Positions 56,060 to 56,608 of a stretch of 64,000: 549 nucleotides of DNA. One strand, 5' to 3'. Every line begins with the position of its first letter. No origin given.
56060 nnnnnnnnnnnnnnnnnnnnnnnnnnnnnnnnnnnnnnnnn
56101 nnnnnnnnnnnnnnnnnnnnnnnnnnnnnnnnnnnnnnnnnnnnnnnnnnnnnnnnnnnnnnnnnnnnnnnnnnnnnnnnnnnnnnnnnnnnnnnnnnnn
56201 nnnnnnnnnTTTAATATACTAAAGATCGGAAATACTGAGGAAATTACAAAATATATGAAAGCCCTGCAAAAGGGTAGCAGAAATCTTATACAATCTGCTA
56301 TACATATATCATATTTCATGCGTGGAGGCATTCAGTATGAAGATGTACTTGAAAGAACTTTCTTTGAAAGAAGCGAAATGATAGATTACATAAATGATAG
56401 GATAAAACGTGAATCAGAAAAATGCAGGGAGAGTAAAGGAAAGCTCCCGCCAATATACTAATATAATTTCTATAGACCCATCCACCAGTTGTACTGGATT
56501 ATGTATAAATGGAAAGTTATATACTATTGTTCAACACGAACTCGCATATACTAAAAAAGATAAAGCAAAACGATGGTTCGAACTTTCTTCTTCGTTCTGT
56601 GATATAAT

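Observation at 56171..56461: Probable -1 programmed frameshift fusing gp26-like and gp51-like chaperones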

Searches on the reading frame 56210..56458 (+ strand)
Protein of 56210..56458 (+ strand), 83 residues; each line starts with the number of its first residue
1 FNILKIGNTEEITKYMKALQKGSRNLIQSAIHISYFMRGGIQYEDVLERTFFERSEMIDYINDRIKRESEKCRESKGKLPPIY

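Call 3: search_protein_families(library=pfam, proteins=[window:56255-56458:+], max_evalue=0.1)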
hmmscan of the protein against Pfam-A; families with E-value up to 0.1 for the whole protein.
window:56255-56458:+ (68 aa): 0 families

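Call 4: search_protein_families(library=phrogs, proteins=[window:56255-56458:+], max_evalue=0.01)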
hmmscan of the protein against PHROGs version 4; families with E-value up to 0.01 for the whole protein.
window:56255-56458:+ (68 aa): 0 families

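Call 6: search_dna_similar(query=window:56255-56458:+, collection=phages, mode=protein, max_rows=40, max_evalue=1)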
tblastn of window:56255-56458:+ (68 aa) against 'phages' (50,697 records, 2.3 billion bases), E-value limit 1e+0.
Records with a match: 5; places in all: 5; records where one place covers at least 80% of the query: 1.
Best place of each record, by identity: <60% 5.
By first word of the organism name: Xanthomonas 2; Agrobacterium 2; Ralstonia 1.
By host as written in the record: Agrobacterium tumefaciens C58 2; Xanthomonas oryzae pv. oryzae 1; Xanthomonas citri 1; Ralstonia solanacearum 1.
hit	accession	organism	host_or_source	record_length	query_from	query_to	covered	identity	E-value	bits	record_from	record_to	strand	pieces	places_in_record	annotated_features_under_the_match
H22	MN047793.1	Xanthomonas phage Xoo-sp13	Xanthomonas oryzae pv. oryzae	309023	2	56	81%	43.6%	2e-6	48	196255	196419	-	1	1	hypothetical protein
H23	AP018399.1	Xanthomonas phage XacN1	Xanthomonas citri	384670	4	56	78%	39.6%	8e-6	46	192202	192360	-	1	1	predicted ORF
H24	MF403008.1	Agrobacterium phage Atu_ph07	Agrobacterium tumefaciens C58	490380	1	51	75%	31.4%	3e-3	39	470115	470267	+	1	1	hypothetical protein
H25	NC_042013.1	Agrobacterium phage Atu_ph07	Agrobacterium tumefaciens C58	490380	1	51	75%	31.4%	3e-3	39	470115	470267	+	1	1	hypothetical protein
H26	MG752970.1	Ralstonia phage RsoM2USA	Ralstonia solanacearum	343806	4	49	68%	34.8%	2e-3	40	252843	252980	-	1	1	none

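Call 7: get_annotated_region(hit=H22, flank=2500)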
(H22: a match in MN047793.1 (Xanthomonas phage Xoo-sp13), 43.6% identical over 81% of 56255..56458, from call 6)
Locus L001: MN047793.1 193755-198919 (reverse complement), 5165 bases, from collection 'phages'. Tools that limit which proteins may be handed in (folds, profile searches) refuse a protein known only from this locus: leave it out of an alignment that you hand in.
description: Xanthomonas phage Xoo-sp13, complete genome.
organism: Xanthomonas phage Xoo-sp13 (NCBI taxid 2591401)
taxonomy: Viruses; Duplodnaviria; Heunggongvirae; Uroviricota; Caudoviricetes
host: Xanthomonas oryzae pv. oryzae; source: soil; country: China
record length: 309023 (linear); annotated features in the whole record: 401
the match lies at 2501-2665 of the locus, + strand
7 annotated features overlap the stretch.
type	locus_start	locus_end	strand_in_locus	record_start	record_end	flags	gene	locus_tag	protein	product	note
CDS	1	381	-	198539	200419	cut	-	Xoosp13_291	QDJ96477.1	hypothetical protein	-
CDS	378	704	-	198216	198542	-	-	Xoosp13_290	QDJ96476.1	hypothetical protein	-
CDS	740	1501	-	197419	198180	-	-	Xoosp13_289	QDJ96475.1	hypothetical protein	-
CDS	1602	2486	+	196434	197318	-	-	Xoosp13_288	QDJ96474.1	baseplate hub subunit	-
CDS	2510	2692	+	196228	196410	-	-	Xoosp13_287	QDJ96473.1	hypothetical protein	-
CDS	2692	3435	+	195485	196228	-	-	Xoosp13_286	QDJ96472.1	hypothetical protein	-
CDS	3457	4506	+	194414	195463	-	-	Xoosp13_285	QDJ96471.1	hypothetical protein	-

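Call 8: get_annotated_region(hit=H23, flank=2500)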
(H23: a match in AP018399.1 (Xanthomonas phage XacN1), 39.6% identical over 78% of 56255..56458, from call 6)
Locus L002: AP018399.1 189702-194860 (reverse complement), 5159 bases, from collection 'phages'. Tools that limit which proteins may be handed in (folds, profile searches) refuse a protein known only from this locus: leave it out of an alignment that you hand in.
description: Xanthomonas phage XacN1 DNA, complete genome.
organism: Xanthomonas phage XacN1 (NCBI taxid 2042251)
taxonomy: Viruses; Duplodnaviria; Heunggongvirae; Uroviricota; Caudoviricetes
host: Xanthomonas citri; source: -; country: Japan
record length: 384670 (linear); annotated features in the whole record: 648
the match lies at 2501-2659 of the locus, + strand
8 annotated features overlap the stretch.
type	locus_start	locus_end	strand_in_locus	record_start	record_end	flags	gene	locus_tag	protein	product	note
CDS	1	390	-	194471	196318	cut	-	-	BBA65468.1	predicted ORF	ORF320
CDS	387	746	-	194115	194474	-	-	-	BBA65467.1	predicted ORF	ORF319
CDS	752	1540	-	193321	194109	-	-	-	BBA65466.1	hypothetical protein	ORF318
CDS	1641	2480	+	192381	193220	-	-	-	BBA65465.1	baseplate hub subunit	ORF317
CDS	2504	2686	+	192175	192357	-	-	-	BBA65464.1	predicted ORF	ORF316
CDS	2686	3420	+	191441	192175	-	-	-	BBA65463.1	predicted ORF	ORF315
CDS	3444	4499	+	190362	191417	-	-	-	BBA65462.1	predicted ORF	ORF314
CDS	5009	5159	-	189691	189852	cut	-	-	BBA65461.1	predicted ORF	ORF313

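Call 9: get_annotated_region(hit=H26, flank=2500)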
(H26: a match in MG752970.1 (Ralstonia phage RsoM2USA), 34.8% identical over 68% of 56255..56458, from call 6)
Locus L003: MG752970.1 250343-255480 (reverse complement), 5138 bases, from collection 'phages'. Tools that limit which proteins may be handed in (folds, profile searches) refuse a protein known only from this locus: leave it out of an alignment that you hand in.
description: Ralstonia phage RsoM2USA, complete genome.
organism: Ralstonia phage RsoM2USA (NCBI taxid 2070027)
taxonomy: Viruses; Duplodnaviria; Heunggongvirae; Uroviricota; Caudoviricetes
host: Ralstonia solanacearum; source: soil; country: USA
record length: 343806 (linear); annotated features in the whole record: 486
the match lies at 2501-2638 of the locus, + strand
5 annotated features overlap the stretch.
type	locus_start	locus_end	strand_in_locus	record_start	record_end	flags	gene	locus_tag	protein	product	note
CDS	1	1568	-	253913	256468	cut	-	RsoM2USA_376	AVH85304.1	hypothetical protein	-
CDS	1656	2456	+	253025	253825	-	-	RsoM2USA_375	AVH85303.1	hypothetical protein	-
CDS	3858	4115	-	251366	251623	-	-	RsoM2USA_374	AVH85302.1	hypothetical protein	-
CDS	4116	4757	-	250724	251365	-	-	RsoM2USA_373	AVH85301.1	hypothetical protein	-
CDS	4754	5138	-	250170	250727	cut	-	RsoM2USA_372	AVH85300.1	hypothetical protein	-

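Call 10: get_annotated_region(hit=H25, flank=2500)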
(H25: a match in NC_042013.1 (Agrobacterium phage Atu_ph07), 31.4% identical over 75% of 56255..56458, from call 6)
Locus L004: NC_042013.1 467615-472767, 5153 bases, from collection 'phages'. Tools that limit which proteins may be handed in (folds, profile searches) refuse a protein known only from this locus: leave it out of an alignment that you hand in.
description: Agrobacterium phage Atu_ph07, complete genome.
organism: Agrobacterium phage Atu_ph07 (NCBI taxid 2024264)
taxonomy: Viruses; Duplodnaviria; Heunggongvirae; Uroviricota; Caudoviricetes; Polybotosvirus; Polybotosvirus Atuph07
host: Agrobacterium tumefaciens C58; source: -; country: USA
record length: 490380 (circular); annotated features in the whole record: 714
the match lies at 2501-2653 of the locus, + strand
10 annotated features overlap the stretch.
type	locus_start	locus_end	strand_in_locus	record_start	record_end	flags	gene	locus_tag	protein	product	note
CDS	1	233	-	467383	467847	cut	-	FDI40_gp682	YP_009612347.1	hypothetical protein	-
CDS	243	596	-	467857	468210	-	-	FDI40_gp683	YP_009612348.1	hypothetical protein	-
CDS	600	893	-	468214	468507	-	-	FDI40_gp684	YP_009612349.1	MazG-like pyrophosphatase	-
CDS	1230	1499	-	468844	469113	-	-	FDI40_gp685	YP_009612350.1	hypothetical protein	-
CDS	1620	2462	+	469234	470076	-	-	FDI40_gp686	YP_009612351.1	baseplate hub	-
CDS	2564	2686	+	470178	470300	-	-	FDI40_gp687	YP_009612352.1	hypothetical protein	-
CDS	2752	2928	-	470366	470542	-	-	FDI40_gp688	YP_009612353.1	hypothetical protein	-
CDS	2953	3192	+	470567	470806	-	-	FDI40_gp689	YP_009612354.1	hypothetical protein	-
CDS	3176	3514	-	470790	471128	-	-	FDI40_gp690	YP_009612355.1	hypothetical protein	-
CDS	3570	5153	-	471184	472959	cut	-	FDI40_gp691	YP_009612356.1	exonuclease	recombination-related endonuclease Gp46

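Call 22: search_protein_families(library=pfam, proteins=[window:56210-56458:+, L003:2447-2692:+], max_evalue=1)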
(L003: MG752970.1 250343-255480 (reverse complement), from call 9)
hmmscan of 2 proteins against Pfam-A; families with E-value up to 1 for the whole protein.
window:56210-56458:+ (83 aa): 1 family
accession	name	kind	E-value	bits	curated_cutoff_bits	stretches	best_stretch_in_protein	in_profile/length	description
PF23135.2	TRI4_N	-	0.027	14.9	27.8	1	2-23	24-45/61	TRI4 N-terminal domain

L003:2447-2692:+ (82 aa): 1 family
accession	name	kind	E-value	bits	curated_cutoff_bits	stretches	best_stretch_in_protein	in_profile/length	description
PF15622.11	CENP_C_N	-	0.11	12.4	27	1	18-59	178-219/287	Kinetochore assembly subunit CENP-C N-terminal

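Call 23: search_protein_families(library=phrogs, proteins=[window:56210-56458:+, L003:2447-2692:+], max_evalue=1)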
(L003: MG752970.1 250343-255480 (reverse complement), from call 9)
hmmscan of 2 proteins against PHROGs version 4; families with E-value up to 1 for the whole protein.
window:56210-56458:+ (83 aa): 1 family
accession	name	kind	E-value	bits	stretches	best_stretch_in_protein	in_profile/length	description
phrog_2327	-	unknown function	0.048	14.6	1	40-68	38-66/68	-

L003:2447-2692:+ (82 aa): 1 family
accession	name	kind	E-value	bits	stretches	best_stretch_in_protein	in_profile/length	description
phrog_3548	-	unknown function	0.085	13.9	1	10-77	10-76/181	-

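Call 28: search_protein_families(library=phrogs, alignment_id=A2, max_evalue=0.1)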
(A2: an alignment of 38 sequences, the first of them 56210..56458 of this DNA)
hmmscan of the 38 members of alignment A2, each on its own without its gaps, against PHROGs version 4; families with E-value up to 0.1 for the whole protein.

A. member 1, window:56210-56458:+ (83 aa): 1 family
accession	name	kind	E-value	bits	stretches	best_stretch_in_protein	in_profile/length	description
phrog_2327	-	unknown function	0.048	14.6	1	40-68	38-66/68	-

B. families by the number of members that match (of 38 scanned): 12 families
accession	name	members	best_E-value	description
phrog_18291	-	4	4.2e-06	-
phrog_6552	-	1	0.0056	-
phrog_29761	-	1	0.011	-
phrog_21773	-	1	0.029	-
phrog_33601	-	1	0.039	-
phrog_2327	-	1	0.048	-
phrog_3278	-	1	0.059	-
phrog_7810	-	1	0.064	-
phrog_32850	-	1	0.067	-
phrog_21472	-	1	0.082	-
phrog_3548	-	1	0.085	-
phrog_4321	-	1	0.095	HNH endonuclease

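Call 29: find_homologous_proteins(query=A2, lengths=longer, max_evalue=0.001)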
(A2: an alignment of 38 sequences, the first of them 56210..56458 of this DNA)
Query A2 (38 sequences): the 8000 candidates sharing most words with the query were scored; none scored E <= 0.001. Only proteins of 178 to 2000 residues were searched; long proteins share words by chance and can crowd out relatives, so finding none is weak evidence.

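Call 37: search_protein_representatives(alignment_id=A3)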
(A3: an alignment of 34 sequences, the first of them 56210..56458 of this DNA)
Query: 34 sequences, 77 profile positions. Proteins with E-value up to 0.001 (for the whole library): 778; up to 1e-10: 199; up to 1e-30: 0. The best 150 are listed.
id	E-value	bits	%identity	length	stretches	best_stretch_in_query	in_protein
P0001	1.4e-20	88.9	-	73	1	4-74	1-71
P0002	6.5e-20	86.7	-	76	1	3-76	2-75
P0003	1.2e-19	85.9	-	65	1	14-75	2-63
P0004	2.3e-19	85.0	-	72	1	6-71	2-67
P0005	7.5e-18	80.1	-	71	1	7-76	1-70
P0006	1.3e-17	79.3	-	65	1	13-76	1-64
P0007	2.3e-17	78.6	-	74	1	3-72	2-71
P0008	3.3e-17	78.1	-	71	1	7-74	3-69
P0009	9.4e-17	76.6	-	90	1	3-70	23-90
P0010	1.6e-16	75.8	-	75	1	3-72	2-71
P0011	1.9e-16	75.6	-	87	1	2-71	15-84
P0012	4.2e-16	74.5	-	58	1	19-74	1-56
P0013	4.6e-16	74.4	-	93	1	3-74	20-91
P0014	4.6e-16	74.4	-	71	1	3-70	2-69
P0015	5.2e-16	74.2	-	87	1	2-71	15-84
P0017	1.1e-15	73.2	-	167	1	1-71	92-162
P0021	2.0e-15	72.3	-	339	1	1-71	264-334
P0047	2.0e-14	69.1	-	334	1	7-71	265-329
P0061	4.7e-14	67.9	-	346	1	2-71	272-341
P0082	2.3e-13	65.8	-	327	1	3-72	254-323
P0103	1.0e-12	63.7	-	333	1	4-73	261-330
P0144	8.0e-12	60.8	-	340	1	9-72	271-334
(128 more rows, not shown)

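Call 39: search_protein_families(library=phrogs, proteins=[P0021, P0047, P0061, P0103, P0144, P0082, P0017], max_evalue=0.01)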
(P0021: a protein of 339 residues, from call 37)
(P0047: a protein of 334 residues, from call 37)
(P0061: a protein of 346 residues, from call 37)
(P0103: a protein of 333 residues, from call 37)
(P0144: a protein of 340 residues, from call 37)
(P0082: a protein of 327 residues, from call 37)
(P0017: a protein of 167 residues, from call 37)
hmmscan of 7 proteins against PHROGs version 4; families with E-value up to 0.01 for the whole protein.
P0021 (339 aa): 1 family
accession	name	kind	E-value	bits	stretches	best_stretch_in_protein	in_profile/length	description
phrog_150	-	tail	1.2e-12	48.8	1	48-251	51-221/282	baseplate hub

P0047 (334 aa): 3 families
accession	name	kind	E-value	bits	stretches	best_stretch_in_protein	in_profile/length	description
phrog_150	-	tail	7.9e-06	26.5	1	21-251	19-226/282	baseplate hub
phrog_3636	-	DNA, RNA and nucleotide metabolism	0.004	18.3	1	210-299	50-147/149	DNA binding protein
phrog_1390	-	tail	0.0045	17.2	0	279-328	155-204/328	tail protein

P0061 (346 aa): 2 families
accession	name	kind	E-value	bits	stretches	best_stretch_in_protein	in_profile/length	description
phrog_150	-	tail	8.9e-09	36.2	1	63-264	67-227/282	baseplate hub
phrog_7303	-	unknown function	0.0031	18.6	1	272-299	3-30/80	-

P0103 (333 aa): 1 family
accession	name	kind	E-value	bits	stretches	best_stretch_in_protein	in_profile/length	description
phrog_150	-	tail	1.3e-08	35.6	1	39-250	39-226/282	baseplate hub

P0144 (340 aa): 2 families
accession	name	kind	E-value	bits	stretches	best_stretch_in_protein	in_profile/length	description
phrog_150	-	tail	5.3e-06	27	1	50-317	49-270/282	baseplate hub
phrog_24081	-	unknown function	0.008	16.9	0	122-227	10-118/245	-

P0082 (327 aa): 2 families
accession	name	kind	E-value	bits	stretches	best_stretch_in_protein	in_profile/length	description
phrog_150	-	tail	6.4e-12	46.5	1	4-244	12-226/282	baseplate hub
phrog_18873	-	unknown function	0.0058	16.6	0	66-105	187-226/400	-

P0017 (167 aa): 1 family
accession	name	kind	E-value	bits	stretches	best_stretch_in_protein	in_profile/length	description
phrog_9914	-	tail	0.0027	18.4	1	5-84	130-206/217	baseplate hub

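Call 64: find_encoding_contigs(protein=P0021, flank=8000, max_places=3)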
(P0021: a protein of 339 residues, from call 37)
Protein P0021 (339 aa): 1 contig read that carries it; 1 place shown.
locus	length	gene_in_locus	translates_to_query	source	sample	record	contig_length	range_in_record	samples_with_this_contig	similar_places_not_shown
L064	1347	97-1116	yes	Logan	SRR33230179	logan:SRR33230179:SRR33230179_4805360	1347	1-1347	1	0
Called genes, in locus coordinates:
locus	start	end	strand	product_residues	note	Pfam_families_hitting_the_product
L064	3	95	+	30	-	?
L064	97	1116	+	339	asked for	PF12322:T4_baseplate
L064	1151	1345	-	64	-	?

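Call 65: find_related_loci(query=A4, collection=viral_contigs, flank=3000)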
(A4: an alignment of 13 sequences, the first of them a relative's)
Query A4 (339 aa) in viral_contigs; peptide patterns used: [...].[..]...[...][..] (x = any residue, [..] = any of these).
600 stretches matched a pattern (row limit reached: there are more); 599 encode a relative of the query (tblastn E <= 1e-3); the best 80 are kept; 80 distinct loci.
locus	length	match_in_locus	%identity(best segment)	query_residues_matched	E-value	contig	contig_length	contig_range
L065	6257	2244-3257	54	1-339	5e-121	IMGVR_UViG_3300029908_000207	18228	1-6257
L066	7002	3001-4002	51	3-339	2e-111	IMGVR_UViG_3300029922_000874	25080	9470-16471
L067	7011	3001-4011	45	3-339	5e-94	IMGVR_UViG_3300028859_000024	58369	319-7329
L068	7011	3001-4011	53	1-339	4e-124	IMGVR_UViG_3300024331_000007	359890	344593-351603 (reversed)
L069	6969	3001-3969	37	5-339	5e-63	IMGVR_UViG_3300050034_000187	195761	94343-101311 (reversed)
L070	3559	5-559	53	154-339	2e-58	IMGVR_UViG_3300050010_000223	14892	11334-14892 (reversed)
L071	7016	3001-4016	31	6-339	3e-44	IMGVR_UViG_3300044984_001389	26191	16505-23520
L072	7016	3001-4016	32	6-339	1e-44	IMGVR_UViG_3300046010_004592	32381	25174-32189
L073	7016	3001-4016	32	6-339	1e-44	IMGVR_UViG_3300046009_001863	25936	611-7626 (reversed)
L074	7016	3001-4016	32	6-339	1e-44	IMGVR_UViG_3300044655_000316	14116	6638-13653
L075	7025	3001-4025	30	3-337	7e-36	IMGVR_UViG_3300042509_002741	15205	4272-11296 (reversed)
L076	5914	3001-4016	30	6-339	1e-41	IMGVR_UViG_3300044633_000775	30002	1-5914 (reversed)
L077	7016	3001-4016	30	6-339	1e-41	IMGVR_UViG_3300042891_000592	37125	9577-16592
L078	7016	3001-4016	30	6-339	1e-41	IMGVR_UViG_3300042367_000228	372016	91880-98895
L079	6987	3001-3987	25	7-339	9e-33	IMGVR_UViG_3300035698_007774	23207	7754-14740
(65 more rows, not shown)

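Call 71: predict_structure(alignment_id=A4)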
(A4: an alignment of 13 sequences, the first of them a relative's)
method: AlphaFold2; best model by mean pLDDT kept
length: 339 residues; sequences in the alignment: 13
mean_pLDDT: 89.1   pTM: 0.82
mean pLDDT of the five models: 89.1, 88.9, 88.9, 88.5, 87.5
residues with pLDDT >= 90: 231; 70-90: 91; 50-70: 11; < 50: 6
segments of 3 or more residues with pLDDT < 50: 1-4
pLDDT, mean of each block of 10 residues (from residue 1): 61 82 71 89 93 95 92 95 94 92 93 92 92 95 96 94 89 96 96 91 87 94 96 93 94 93 93 92 90 82 77 82 83 74
secondary structure, 60 per line:
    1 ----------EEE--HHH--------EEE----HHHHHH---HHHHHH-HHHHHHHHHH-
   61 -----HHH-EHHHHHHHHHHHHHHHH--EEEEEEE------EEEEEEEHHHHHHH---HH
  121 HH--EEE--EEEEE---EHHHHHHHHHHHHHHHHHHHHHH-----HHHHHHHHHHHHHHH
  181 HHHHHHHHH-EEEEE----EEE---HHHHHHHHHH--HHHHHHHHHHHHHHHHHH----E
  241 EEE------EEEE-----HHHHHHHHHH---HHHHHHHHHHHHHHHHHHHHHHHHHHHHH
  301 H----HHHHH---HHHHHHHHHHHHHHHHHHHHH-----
elements in order: E11-13 E27-29 H34-39 H43-48 H50-59 H71-86 E89-95 E102-108 H109-115 H119-122 E125-127 E130-134 H139-160 H166-189 E191-195 E200-202 H206-215 H218-235 E240-243 E250-253 H259-268 H272-301 H306-310 H314-334

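Call 74: predict_structure(alignment_id=A3)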
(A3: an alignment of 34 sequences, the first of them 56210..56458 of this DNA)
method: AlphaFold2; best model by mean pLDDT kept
length: 83 residues; sequences in the alignment: 34
mean_pLDDT: 79.1   pTM: 0.56
mean pLDDT of the five models: 79.1, 78.5, 74.9, 74.8, 74.6
residues with pLDDT >= 90: 5; 70-90: 62; 50-70: 12; < 50: 4
segments of 3 or more residues with pLDDT < 50: 80-83
pLDDT, mean of each block of 10 residues (from residue 1): 74 88 89 81 80 86 84 62 46
secondary structure, 60 per line:
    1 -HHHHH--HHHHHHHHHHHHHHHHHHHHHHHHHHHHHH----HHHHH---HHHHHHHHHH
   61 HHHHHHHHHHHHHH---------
elements in order: H2-6 H9-38 H43-47 H51-74

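Call 76: fold_search(model_id=the predicted structure, library=pdb)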
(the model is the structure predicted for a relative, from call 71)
No match with E <= 0.001 here; weaker rows may still be real.
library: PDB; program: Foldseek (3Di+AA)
matches with E <= 10: 500; with E <= 0.001: 0
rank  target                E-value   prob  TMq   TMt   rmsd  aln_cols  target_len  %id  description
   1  7ytb_A                1.6e-01  0.13  0.14  0.17  20.7       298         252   11  Crystal structure of Kin4B8 (released 2023-03-15)
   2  5i0h_B                1.8e-01  0.06  0.10  0.06  23.6       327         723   12  Crystal structure of myosin X motor domain in pre-powerstroke state (released 2016-09-07)
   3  7bmh_B                2.0e-01  0.16  0.14  0.18  19.7       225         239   14  Crystal structure of a light-driven proton pump LR (Mac) from Leptosphaeria maculans (released 2021-07-07)
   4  9iu2_A                2.2e-01  0.23  0.12  0.09  19.1       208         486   10  Cryo-EM structure of the large serine recombinase Bxb1 in complex with attP and attB (GT/TT CDN) in the pre-strand exc (released 2026-03-04)
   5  6cm4                  3.0e-01  0.06  0.12  0.10  25.7       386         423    8  Structure of the D2 Dopamine Receptor Bound to the Atypical Antipsychotic Drug Risperidone (released 2018-03-14)
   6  5w1a_A                3.1e-01  0.06  0.11  0.06  22.1       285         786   11  The first X-ray crystal structure of an insect muscle myosin. Drosophila melanogaster, skeletal muscle myosin II, an e (released 2018-06-06)
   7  5i0h_A                3.5e-01  0.05  0.10  0.07  23.8       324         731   12  Crystal structure of myosin X motor domain in pre-powerstroke state (released 2016-09-07)
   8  7mtr_B                3.8e-01  0.23  0.15  0.07  20.8       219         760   10  CryoEM Structure of Full-Length mGlu2 Bound to Ago-PAM ADX55164 and Glutamate (released 2021-07-07)
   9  6pbn_B                4.0e-01  0.12  0.14  0.12  19.1       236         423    8  Pseudopaline Dehydrogenase with (R)-Pseudopaline Soaked 1 hour (released 2019-10-30)
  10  9qvm_N                4.0e-01  0.06  0.12  0.07  22.1       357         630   14  Cryo-EM reconstruction of the NEDD1 anchor protein and CDK5RAP2 bound to the gamma-tubulin ring complex (released 2025-05-21)
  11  6c4n_B                4.2e-01  0.11  0.14  0.12  19.2       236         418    8  Pseudopaline dehydrogenase (PaODH) - NADP+ bound (released 2018-04-11)
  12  6jhm_B                4.2e-01  0.08  0.14  0.11  23.7       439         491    8  Crystal structure of Flavin-dependent Monooxygenase HadA (released 2019-11-06)
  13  7dhw                  4.2e-01  0.05  0.10  0.06  21.9       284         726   11  Crystal structure of myosin-XI motor domain in complex with ADP-ALF4 (released 2021-05-19)
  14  7bmh_A                4.4e-01  0.10  0.14  0.18  21.0       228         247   13  Crystal structure of a light-driven proton pump LR (Mac) from Leptosphaeria maculans (released 2021-07-07)
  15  8ieb_A                4.7e-01  0.08  0.10  0.12  21.6       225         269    8  Cryo-EM structure of GPR156 of GPR156-miniGo-scFv16 complex (local refine) (released 2024-02-14)
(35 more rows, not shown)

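Call 78: fold_search(model_id=the predicted structure, library=viral)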
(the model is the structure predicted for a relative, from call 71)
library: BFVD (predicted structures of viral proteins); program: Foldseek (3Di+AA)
matches with E <= 10: 500; with E <= 0.001: 64
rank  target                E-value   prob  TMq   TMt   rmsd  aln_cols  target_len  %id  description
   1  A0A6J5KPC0            2.9e-15  1.00  0.66  0.78   3.3       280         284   21  Baseplate hub assembly protein, bacteriophage T4-like [uncultured Caudovirales phage]
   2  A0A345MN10            1.9e-14  1.00  0.64  0.75   3.3       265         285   22  (no name in the UniProt tables at hand)
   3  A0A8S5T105            1.9e-12  1.00  0.62  0.67   3.7       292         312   18  Baseplate protein [Myoviridae sp. ctWb16]
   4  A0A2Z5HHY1            1.3e-08  1.00  0.45  0.74   3.8       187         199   23  (no name in the UniProt tables at hand)
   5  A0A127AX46            1.6e-08  1.00  0.50  0.66   5.4       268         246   12  Baseplate hub subunit [Bacillus phage SP-15]
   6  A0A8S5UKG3            3.3e-08  1.00  0.43  0.60   6.3       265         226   15  Baseplate protein [Myoviridae sp. ctQf419]
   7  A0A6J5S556            8.6e-08  1.00  0.45  0.54   8.1       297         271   15  Baseplate hub assembly protein, bacteriophage T4-like [uncultured Caudovirales phage]
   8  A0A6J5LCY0            1.6e-07  1.00  0.50  0.67   6.2       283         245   16  Uncharacterized protein [uncultured Caudovirales phage]
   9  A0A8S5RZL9            1.6e-07  1.00  0.49  0.40   9.3       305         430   13  Uncharacterized protein [Myoviridae sp. ctNQV2]
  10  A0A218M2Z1            1.7e-07  1.00  0.49  0.63   6.5       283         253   17  Baseplate hub assembly chaperone [Acidovorax phage ACP17]
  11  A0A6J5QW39            1.7e-07  1.00  0.43  0.54   7.3       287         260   11  Baseplate hub assembly protein, bacteriophage T4-like [uncultured Caudovirales phage]
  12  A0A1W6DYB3            2.1e-07  1.00  0.45  0.58   7.1       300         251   13  Putative baseplate hub subunit [Aeromonas phage phiA8-29]
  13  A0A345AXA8            2.4e-07  1.00  0.45  0.60   7.7       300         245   12  (no name in the UniProt tables at hand)
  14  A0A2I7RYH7            2.8e-07  1.00  0.49  0.66   5.9       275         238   13  (no name in the UniProt tables at hand)
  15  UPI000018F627         3.2e-07  1.00  0.43  0.60   6.4       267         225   16  (no name look-up for this kind of identifier)
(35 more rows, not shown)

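Call 91: search_solved_structures(query=A4, max_evalue=10)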
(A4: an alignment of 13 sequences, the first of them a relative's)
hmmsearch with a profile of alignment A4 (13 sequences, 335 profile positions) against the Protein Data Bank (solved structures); distinct sequences matched with E-value up to 10: 7.
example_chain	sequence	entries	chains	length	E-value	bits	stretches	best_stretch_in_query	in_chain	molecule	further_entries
8hku_L44E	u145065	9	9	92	0.58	12.4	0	90-109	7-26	50S ribosomal protein L44e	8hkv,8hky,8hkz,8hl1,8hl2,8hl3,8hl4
6hiv_Be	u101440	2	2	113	0.7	12.1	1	236-270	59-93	mL97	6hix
9pv4_C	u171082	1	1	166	0.82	11.9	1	188-231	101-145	10E8-GT12 immunogen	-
9pv3_D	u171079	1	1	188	1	11.6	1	188-231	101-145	10E8-GT12 immunogen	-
1qyp_A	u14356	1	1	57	1.1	11.5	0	230-249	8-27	RNA POLYMERASE II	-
2e2z_A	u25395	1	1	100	2.8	10.2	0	86-110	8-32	Tim15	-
1ffk_Z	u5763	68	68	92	2.8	10.2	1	90-107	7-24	RIBOSOMAL PROTEIN L44E | 50S ribosomal protein L44E | 50S RIBOSOMAL PROTEIN L44E LA, HLA, RIBOSOMAL PROTEIN L44E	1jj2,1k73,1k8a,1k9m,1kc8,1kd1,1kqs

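Call 93: search_protein_families(library=pfam, alignment_id=A4, max_evalue=10)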
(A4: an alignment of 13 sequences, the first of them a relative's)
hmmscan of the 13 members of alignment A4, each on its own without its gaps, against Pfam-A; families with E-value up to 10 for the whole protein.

A. member 1, P0021 (339 aa): 2 families
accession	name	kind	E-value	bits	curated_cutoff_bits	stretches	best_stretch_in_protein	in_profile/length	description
PF12322.14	T4_baseplate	-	2.3e-12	47.5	24.5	1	51-250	44-206/219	T4 bacteriophage base plate protein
PF10423.15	AMNp_N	-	0.053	13.7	27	1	2-38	67-103/154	Bacterial AMP nucleoside phosphorylase N-terminus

B. families by the number of members that match (of 13 scanned): 50 families (the first 25 are shown)
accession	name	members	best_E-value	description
PF12322.14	T4_baseplate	13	1.8e-14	T4 bacteriophage base plate protein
PF13717.11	Zn_ribbon_4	4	0.019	zinc-ribbon domain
PF23324.1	DUF7086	3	0.048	Domain of unknown function (DUF7086)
PF25206.1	DUF7836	2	0.0021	Domain of unknown function (DUF7836)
PF05129.18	Zn_ribbon_Elf1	2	0.0022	Transcription elongation factor Elf1 like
PF05180.17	zf-DNL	2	0.35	DNL zinc finger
PF25412.1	zf-C2H2_ZNF592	2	0.5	ZNF592-like C2H2 zinc finger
PF14255.11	Cys_rich_CPXG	1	0.0018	Cysteine-rich CPXCG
PF14521.12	Aspzincin_M35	1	0.0033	Lysine-specific metallo-endopeptidase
PF17959.7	EF-hand_14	1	0.0065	EF-hand domain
PF11354.13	DUF3156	1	0.021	Protein of unknown function (DUF3156)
PF25469.1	HTH_NWD1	1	0.023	NWD1-like, winged helix-turn-helix domain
PF20099.4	DUF6489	1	0.025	Family of unknown function (DUF6489)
PF13574.12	Reprolysin_2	1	0.032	Metallo-peptidase family M12B Reprolysin-like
PF08700.17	VPS51_Exo84_N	1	0.033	Vps51/EXO84/COG1 N-terminal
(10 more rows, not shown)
